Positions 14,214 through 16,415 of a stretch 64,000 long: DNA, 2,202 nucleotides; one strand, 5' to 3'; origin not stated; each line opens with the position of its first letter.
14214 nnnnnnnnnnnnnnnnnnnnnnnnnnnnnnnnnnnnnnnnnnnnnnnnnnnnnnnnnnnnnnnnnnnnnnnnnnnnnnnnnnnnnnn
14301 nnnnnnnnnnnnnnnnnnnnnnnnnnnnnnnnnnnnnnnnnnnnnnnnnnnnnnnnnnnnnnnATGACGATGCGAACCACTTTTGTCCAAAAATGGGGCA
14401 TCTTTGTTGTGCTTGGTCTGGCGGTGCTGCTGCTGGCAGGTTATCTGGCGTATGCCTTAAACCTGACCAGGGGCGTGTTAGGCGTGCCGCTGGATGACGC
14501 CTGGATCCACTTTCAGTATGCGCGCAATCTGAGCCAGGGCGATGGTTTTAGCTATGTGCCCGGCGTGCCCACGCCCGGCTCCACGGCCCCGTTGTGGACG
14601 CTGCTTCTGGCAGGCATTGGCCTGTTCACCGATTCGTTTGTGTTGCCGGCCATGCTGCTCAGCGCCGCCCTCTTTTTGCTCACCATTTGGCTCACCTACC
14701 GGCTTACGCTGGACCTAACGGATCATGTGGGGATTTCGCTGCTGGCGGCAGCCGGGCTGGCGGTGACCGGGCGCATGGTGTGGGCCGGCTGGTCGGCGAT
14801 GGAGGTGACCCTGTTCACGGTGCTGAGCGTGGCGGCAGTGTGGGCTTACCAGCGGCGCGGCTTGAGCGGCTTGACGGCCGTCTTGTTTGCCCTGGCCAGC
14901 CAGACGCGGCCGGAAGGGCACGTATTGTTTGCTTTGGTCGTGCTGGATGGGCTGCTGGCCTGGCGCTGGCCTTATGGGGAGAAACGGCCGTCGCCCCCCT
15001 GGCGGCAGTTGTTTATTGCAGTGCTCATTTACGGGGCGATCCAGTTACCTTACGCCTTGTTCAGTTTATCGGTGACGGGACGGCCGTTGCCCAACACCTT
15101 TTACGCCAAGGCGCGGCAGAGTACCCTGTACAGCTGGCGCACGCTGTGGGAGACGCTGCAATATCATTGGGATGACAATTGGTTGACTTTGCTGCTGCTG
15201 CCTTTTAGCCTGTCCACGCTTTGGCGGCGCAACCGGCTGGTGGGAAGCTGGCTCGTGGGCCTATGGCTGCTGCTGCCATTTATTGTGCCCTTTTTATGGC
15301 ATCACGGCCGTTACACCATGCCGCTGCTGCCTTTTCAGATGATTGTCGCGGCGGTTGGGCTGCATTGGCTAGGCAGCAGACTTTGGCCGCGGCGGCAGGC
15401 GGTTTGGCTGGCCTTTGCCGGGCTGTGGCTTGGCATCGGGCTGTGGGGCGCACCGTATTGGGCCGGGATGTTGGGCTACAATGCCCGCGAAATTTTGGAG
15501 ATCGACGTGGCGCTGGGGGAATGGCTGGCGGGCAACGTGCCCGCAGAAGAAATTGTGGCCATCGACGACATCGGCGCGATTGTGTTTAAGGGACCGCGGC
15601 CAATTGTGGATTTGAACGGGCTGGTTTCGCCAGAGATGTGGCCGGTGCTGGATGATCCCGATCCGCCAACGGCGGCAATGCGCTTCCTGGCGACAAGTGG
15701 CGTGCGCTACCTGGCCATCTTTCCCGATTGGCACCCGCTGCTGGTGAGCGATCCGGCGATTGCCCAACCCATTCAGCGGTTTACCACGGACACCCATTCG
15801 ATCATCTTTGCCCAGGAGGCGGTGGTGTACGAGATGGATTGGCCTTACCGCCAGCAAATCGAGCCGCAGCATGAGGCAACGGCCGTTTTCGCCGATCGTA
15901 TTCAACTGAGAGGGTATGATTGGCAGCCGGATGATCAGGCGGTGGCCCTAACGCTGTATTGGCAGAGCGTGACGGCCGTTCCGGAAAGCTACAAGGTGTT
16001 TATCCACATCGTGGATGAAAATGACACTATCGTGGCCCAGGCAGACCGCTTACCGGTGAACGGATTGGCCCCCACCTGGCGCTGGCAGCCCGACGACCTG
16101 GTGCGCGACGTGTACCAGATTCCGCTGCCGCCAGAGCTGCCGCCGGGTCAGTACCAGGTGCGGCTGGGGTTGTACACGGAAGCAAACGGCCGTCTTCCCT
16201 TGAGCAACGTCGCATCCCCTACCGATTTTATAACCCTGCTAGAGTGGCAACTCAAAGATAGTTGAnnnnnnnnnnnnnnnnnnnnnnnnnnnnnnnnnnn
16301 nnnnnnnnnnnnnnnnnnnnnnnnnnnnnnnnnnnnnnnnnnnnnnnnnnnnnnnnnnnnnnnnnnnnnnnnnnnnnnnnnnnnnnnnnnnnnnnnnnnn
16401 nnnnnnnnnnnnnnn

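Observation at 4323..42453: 38-kb island packed with 11 GT-C-like membrane proteins: candidate multi-step extracytoplasmic glycan assembly system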

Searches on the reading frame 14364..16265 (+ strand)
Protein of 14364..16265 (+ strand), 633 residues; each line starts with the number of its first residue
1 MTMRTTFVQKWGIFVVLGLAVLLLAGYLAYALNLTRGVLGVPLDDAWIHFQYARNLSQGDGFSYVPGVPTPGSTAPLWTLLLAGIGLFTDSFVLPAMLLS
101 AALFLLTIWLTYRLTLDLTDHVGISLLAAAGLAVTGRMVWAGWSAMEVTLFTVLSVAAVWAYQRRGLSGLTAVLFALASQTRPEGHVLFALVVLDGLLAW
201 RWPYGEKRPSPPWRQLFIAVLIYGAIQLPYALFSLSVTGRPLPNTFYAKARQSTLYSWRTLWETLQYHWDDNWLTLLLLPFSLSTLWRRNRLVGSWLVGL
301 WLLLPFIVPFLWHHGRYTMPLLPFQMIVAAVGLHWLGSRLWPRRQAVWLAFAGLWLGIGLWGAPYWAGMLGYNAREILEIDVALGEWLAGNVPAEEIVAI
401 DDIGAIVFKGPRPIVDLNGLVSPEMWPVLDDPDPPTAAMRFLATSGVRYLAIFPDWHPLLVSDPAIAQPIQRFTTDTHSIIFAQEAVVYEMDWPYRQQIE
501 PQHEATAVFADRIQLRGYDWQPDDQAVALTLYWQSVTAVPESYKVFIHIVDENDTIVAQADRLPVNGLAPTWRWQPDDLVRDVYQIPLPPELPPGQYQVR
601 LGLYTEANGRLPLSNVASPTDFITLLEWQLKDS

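Call 3: search_protein_families(library=pfam, proteins=[window:14364-16265:+], max_evalue=0.01)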
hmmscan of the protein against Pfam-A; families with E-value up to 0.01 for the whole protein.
window:14364-16265:+ (633 aa): 0 families
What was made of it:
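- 14364..16265 (+): GT-C no. 5, family without a Pfam model, 633 aa, invariant DD (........, residues 44-45); shared C-terminal domain; ATGA overlap. No Pfam hit (call 3).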

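Call 6: search_protein_families(library=ncbifam, proteins=[window:14364-16265:+], max_evalue=0.01)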
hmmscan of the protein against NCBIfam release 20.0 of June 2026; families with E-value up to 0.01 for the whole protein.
window:14364-16265:+ (633 aa): 1 family
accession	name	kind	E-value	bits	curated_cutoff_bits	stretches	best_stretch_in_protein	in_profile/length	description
NF047440.1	LA3751_2_3_fam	subfamily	4.5e-06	25.8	200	1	77-326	84-348/460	LA_3751/LA_3752 family putative glycosyltransferase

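Call 16: search_solved_structures(query=window:14364-16265:+, max_evalue=1)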
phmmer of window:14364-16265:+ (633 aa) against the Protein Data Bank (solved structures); distinct sequences matched with E-value up to 1: 3.
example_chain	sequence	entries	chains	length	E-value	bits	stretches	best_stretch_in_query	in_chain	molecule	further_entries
8tl1_A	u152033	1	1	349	0.034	15.8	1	57-124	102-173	Protein sigma-NS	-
8tka_A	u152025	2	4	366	0.037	15.7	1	57-124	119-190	Protein sigma-NS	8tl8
7l35_A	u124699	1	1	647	0.38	12.3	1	349-474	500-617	DNA ligase 1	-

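Call 29: find_homologous_proteins(query=window:14364-16265:+, max_evalue=1e-10)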
Query window:14364-16265:+ (633 aa): 500 proteins with E <= 1e-10 among 8000 candidates; the best 120 are listed.
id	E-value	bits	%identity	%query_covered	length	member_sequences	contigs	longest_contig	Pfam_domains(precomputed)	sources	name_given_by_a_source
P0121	0.0e+0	1330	93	99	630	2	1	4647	-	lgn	-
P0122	0.0e+0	1262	88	99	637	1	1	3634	-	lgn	-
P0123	0.0e+0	1256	87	99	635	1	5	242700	-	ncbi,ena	-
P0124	0.0e+0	1227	85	99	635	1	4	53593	-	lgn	-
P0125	0.0e+0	1224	85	99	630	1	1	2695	-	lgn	-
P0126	0.0e+0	1205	84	100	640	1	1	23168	-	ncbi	-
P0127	0.0e+0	1195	83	99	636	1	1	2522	-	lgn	-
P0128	0.0e+0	1157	81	99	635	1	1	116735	-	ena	-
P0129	0.0e+0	1115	78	100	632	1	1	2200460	-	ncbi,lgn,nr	ncbi:MAG: hypothetical protein IPM53_01640 [Anaerolineaceae bacterium]|nr:hypothetical protein [Anae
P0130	0.0e+0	1061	75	99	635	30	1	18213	-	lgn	-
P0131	0.0e+0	1013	73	100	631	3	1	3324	-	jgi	-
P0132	5.9e-286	968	71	96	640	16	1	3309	-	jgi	jgi:hypothetical protein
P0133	2.5e-274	930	68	99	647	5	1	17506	-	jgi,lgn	jgi:hypothetical protein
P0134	1.2e-267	908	66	99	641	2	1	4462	-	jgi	jgi:hypothetical protein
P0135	4.9e-267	906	67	97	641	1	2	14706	-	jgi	jgi:hypothetical protein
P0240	4.9e-176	605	49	95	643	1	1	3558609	-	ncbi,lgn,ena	-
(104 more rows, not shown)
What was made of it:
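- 14364..16265 (+): More than 500 homologues in Anaerolineae/Chloroflexota (call 29).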

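Call 34: find_encoding_contigs(protein=P0129, flank=10000, max_places=2)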
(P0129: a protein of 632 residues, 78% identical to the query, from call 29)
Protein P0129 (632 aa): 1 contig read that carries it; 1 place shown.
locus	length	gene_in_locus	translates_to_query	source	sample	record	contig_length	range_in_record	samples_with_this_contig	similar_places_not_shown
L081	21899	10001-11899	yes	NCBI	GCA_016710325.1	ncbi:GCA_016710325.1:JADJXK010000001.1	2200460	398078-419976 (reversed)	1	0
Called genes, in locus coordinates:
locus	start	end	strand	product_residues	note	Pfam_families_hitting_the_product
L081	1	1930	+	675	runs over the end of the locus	PF13231:PMT_2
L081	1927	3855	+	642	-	-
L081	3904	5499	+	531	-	PF23619:Ig_VWA7 (weak)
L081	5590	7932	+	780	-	PF02366:PMT, PF13231:PMT_2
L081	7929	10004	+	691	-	-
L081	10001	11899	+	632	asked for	-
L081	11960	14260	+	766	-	PF02366:PMT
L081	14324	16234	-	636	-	-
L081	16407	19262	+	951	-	PF09586:YfhO (weak)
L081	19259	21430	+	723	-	PF13231:PMT_2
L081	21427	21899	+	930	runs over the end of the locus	PF09586:YfhO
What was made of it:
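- Relatives gain and lose individual GT-Cs: L081 has an extra 766-aa PMT and an extra 930-aa YfhO (call 34).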

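Call 36: find_encoding_contigs(protein=P0240, flank=10000, max_places=2)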
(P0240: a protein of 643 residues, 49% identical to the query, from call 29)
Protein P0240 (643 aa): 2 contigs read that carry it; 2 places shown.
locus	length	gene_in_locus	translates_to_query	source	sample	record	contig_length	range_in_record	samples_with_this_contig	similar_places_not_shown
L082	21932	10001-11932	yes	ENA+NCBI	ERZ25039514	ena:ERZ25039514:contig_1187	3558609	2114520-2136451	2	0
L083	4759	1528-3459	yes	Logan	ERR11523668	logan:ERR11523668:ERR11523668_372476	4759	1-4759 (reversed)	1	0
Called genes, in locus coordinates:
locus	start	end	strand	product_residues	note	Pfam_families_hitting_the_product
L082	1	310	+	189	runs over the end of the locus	PF22570:LiaF-TM (faint), PF18917:LiaI-LiaF-like_TM1 (faint)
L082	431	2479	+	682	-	-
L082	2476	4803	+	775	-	-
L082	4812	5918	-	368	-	PF01041:DegT_DnrJ_EryC1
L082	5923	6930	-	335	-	PF01073:3Beta_HSD, PF01370:Epimerase, PF02719:Polysacc_synt_2, PF04321:RmlD_sub_bind, PF16363:GDP_Man_Dehyd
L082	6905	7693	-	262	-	PF13641:Glyco_tranf_2_3, PF00535:Glycos_transf_2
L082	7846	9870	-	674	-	PF09852:DUF2079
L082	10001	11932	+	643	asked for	-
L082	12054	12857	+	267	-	PF00583:Acetyltransf_1 (weak)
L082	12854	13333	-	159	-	PF00254:FKBP_C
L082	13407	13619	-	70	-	PF00313:CSD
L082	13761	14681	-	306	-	PF00892:EamA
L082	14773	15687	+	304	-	-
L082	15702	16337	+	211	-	PF01209:Ubie_methyltran, PF13489:Methyltransf_23, PF05175:MTS (weak), PF08241:Methyltransf_11, PF08242:Methyltransf_12, PF13649:Methyltransf_25, PF13847:Methyltransf_31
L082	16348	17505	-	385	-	-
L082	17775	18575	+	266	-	PF23441:SDR, PF00106:adh_short, PF08659:KR, PF13561:adh_short_C2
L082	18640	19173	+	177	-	PF06172:Cupin_5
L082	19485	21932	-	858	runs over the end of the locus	PF02861:Clp_N, PF23569:NBD_SMAX1 (weak), PF00004:AAA, PF17871:AAA_lid_9, PF00004:AAA (weak), PF07724:AAA_2, PF07728:AAA_5, PF10431:ClpB_D2-small, +5 more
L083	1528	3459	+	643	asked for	-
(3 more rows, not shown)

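Call 40: predict_structure(alignment_id=A3)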
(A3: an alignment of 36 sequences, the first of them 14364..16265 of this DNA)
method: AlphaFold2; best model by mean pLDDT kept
length: 633 residues; sequences in the alignment: 36
mean_pLDDT: 89.9   pTM: 0.88
mean pLDDT of the five models: 89.9, 88.5, 87.9, 87.5, 86.9
residues with pLDDT >= 90: 439; 70-90: 154; 50-70: 32; < 50: 8
segments of 3 or more residues with pLDDT < 50: 1-3, 615-618
pLDDT, mean of each block of 10 residues (from residue 1): 66 97 98 97 93 95 89 83 96 97 98 95 96 97 96 97 92 96 91 91 71 89 93 85 56 72 92 92 87 92 83 84 96 89 86 94 95 95 96 96 91 91 89 94 96 93 94 90 90 95 91 94 86 95 93 90 94 96 92 89 84 53 85 67
secondary structure, 60 per line:
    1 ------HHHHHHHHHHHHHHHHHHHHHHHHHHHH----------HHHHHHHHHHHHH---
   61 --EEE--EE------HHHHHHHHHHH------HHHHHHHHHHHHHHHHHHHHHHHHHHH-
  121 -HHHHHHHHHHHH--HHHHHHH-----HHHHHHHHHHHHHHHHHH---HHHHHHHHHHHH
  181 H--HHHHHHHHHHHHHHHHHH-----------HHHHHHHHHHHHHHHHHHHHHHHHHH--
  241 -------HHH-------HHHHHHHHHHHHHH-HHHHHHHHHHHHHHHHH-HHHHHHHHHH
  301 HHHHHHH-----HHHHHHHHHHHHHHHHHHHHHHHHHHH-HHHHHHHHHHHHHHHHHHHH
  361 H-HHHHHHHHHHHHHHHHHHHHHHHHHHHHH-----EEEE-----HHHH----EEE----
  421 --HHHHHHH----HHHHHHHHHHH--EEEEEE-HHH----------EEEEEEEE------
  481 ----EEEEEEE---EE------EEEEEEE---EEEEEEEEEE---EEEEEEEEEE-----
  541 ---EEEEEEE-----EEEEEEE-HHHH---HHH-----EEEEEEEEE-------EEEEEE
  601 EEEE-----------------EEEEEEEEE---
elements in order: H7-34 H45-57 E63-65 H76-86 H93-119 H122-133 H136-142 H148-165 H169-181 H184-201 H213-238 H258-271 H273-289 H291-307 H313-339 H341-361 H363-391 E397-400 H406-409 E414-416 H423-429 H434-444 E447-452 E467-474 E485-491 E503-509 E513-522 E526-535 E544-550 E556-562 H564-567 E579-587 E595-604 E622-630
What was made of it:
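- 14364..16265 (+): AF2 pLDDT 89.9 (call 40).
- On GT-C glycosyltransferase superfamily (Pfam clan CL0111 and YfhO): The model of the 14364 protein has a helical bundle over residues 7-391, then a beta-rich soluble part (call 40).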

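Call 44: fold_search(model_id=the predicted structure, library=pdb)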
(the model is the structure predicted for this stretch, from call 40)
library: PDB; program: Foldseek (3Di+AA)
matches with E <= 10: 1140; with E <= 0.001: 17
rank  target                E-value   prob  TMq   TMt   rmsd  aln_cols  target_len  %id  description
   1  7oci_F                3.6e-08  1.00  0.47  0.47   9.9       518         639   16  Cryo-EM structure of yeast Ost6p containing oligosaccharyltransferase complex (released 2022-02-16)
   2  5ezm                  4.0e-08  1.00  0.51  0.58   7.1       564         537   13  Crystal Structure of ArnT from Cupriavidus metallidurans in the apo state (released 2016-02-17)
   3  5f15                  6.4e-08  1.00  0.50  0.56   7.2       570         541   14  Crystal Structure of ArnT from Cupriavidus metallidurans bound to Undecaprenyl phosphate (released 2016-02-17)
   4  8agb_A                1.0e-07  1.00  0.47  0.46   9.8       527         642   15  Structure of yeast oligosaccharylransferase complex with lipid-linked oligosaccharide bound (released 2022-12-07)
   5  8pn9_A                4.6e-07  1.00  0.49  0.47  10.4       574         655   12  Structure of human oligosaccharyltransferase OST-A complex bound to NGI-1 (released 2024-05-08)
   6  9s6u_A                1.4e-06  1.00  0.41  0.46   8.9       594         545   14  Ternary cryo-EM structure of human ALG9 with Dol25-PP-GlcNAc2Man8, Dol25-P-Man and Fab (released 2026-03-18)
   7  9s6s_A                2.4e-06  1.00  0.43  0.48   8.4       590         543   14  Ternary cryo-EM structure of human ALG9 with Dol25-PP-GlcNAc2Man6, Dol25-P-Man and Fab (released 2026-03-18)
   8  9s6t_A                4.3e-06  1.00  0.44  0.55   7.6       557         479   12  Ternary cryo-EM structure of chicken ALG12 with Dol25-PP-GlcNAc2Man7, Dol25-P-Man, and Fab (released 2026-03-18)
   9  6gxc_A                1.2e-05  1.00  0.45  0.41   8.0       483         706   14  Bacterial oligosaccharyltransferase PglB in complex with an inhibitory peptide and a reactive lipid-linked oligosaccha (released 2018-11-14)
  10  9dlf_C                1.3e-05  1.00  0.45  0.46   7.1       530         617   16  Arabinosyltransferase AftB in complex with Fab_B3 (released 2025-06-25)
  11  9dlh                  1.7e-05  1.00  0.48  0.51   5.7       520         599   16  donor substrate analog-bound AftB (released 2025-06-25)
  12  5ogl_A                2.7e-05  1.00  0.45  0.41   8.1       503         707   14  Structure of bacterial oligosaccharyltransferase PglB in complex with an acceptor peptide and an lipid-linked oligosac (released 2017-10-25)
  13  3rce_A                3.6e-05  1.00  0.47  0.43   9.0       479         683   12  Bacterial oligosaccharyltransferase PglB (released 2011-06-15)
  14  7zli_A                9.1e-05  1.00  0.47  0.45   9.0       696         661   10  Cryo-EM structure of C-mannosyltransferase CeDPY19, in complex with Dol25-P-Man and bound to CMT2-Fab and anti-Fab nan (released 2023-01-11)
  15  2xwx_A                5.9e-04  1.00  0.12  0.19  16.4       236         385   11  Vibrio cholerae colonization factor GbpA crystal structure (released 2011-11-16)
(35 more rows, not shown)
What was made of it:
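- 14364..16265 (+): Foldseek top hits are STT3, ArnT (TM 0.58), ALG9/12, PglB and AftB (call 44).
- On GT-C glycosyltransferase superfamily (Pfam clan CL0111 and YfhO): The top Foldseek hits are STT3, ArnT, ALG9/12, PglB, AftB, DPY19 and Pmt4, with E 4e-8 to 9e-4 (call 44).
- Closest known: Mycobacterial arabinogalactan/LAM assembly. Same: AftB, AftA and PimE appear among the fold matches of the 14364 model (call 44).
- ArnT is among the best structural matches of the 14364 model (call 44).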
